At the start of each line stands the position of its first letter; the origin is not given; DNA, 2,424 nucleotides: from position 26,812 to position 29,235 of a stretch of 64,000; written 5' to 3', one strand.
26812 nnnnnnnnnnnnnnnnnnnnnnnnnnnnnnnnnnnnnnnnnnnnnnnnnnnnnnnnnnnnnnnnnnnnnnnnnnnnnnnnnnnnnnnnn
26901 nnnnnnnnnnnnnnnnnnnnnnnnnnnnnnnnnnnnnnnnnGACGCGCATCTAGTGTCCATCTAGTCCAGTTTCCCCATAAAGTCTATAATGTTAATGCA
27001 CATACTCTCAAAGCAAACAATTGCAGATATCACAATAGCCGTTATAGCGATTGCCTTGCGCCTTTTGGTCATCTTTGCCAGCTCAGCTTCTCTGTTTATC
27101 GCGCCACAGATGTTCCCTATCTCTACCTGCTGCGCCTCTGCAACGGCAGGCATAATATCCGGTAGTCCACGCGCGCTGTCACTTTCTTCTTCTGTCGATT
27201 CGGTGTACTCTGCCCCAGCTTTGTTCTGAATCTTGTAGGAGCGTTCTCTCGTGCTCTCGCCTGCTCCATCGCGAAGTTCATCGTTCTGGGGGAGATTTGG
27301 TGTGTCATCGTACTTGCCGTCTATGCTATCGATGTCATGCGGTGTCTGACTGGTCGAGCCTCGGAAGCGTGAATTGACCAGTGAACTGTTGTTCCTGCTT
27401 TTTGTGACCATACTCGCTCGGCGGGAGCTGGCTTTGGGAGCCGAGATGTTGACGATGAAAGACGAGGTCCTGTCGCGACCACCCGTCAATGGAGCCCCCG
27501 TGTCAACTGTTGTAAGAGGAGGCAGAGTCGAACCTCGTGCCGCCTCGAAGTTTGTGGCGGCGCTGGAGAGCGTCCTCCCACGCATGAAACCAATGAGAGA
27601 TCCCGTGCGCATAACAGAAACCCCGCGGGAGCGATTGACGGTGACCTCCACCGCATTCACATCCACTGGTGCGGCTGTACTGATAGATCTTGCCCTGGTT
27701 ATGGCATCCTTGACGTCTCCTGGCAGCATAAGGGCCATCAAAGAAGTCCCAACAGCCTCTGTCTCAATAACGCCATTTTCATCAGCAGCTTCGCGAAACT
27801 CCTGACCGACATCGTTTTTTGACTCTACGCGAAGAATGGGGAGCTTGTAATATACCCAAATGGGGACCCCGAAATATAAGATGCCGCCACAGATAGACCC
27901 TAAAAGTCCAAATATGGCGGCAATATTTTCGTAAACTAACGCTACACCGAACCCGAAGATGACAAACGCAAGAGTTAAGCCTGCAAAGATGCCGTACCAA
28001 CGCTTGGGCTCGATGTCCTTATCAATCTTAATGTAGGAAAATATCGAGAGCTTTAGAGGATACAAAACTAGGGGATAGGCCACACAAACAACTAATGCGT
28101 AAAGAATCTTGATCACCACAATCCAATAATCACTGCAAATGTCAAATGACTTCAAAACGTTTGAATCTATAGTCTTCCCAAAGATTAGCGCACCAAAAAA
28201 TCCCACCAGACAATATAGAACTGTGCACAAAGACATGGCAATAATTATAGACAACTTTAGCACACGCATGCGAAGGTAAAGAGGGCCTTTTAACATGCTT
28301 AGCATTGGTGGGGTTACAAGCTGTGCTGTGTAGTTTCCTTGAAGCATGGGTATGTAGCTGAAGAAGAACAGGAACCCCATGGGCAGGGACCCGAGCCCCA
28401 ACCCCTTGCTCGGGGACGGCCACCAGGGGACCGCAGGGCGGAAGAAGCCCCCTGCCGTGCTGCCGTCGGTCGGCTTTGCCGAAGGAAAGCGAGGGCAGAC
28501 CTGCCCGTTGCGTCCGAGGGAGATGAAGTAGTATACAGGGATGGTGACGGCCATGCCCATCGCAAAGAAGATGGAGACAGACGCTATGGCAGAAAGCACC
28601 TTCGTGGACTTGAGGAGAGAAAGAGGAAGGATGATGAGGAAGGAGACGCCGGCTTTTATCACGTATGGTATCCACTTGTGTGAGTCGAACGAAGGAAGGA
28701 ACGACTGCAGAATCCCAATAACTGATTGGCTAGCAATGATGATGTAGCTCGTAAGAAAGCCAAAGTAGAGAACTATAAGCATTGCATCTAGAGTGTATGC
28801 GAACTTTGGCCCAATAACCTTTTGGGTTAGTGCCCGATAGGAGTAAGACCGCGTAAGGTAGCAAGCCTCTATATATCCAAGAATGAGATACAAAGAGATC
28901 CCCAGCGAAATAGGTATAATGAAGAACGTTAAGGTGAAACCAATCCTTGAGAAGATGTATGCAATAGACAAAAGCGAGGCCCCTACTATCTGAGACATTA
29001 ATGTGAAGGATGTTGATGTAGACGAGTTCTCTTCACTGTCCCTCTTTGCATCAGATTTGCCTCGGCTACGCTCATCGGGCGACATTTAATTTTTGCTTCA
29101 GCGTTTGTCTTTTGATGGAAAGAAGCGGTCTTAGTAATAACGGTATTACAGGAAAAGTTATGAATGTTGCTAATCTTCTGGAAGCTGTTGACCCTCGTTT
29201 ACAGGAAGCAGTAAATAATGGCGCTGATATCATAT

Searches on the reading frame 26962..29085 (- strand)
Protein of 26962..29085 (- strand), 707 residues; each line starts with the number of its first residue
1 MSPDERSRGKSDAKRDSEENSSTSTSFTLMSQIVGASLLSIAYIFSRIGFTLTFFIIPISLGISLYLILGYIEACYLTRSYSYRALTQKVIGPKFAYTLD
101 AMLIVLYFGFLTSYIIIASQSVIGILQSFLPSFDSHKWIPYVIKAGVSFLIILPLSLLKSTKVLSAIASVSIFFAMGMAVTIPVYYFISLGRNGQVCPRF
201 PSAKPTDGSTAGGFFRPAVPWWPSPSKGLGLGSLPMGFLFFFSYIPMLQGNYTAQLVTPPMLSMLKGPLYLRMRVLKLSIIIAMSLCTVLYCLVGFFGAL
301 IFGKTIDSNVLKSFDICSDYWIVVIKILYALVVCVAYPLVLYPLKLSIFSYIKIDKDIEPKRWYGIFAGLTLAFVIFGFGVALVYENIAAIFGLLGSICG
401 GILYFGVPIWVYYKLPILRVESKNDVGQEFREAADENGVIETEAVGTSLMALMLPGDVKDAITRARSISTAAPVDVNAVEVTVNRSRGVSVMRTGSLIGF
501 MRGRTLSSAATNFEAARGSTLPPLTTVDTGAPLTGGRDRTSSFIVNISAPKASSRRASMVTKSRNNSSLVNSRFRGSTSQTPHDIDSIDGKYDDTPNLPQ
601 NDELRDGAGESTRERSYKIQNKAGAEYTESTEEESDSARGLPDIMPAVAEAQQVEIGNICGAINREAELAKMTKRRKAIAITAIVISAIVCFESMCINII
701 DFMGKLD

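Call 50: search_protein_families(library=pfam, proteins=[window:26962-29085:-], max_evalue=0.001)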
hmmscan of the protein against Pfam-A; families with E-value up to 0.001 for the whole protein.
window:26962-29085:- (707 aa): 1 family
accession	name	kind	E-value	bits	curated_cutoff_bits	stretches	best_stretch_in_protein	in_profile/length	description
PF01490.24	Aa_trans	-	1.9e-29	103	25.6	2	242-418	196-375/410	Transmembrane amino acid transporter protein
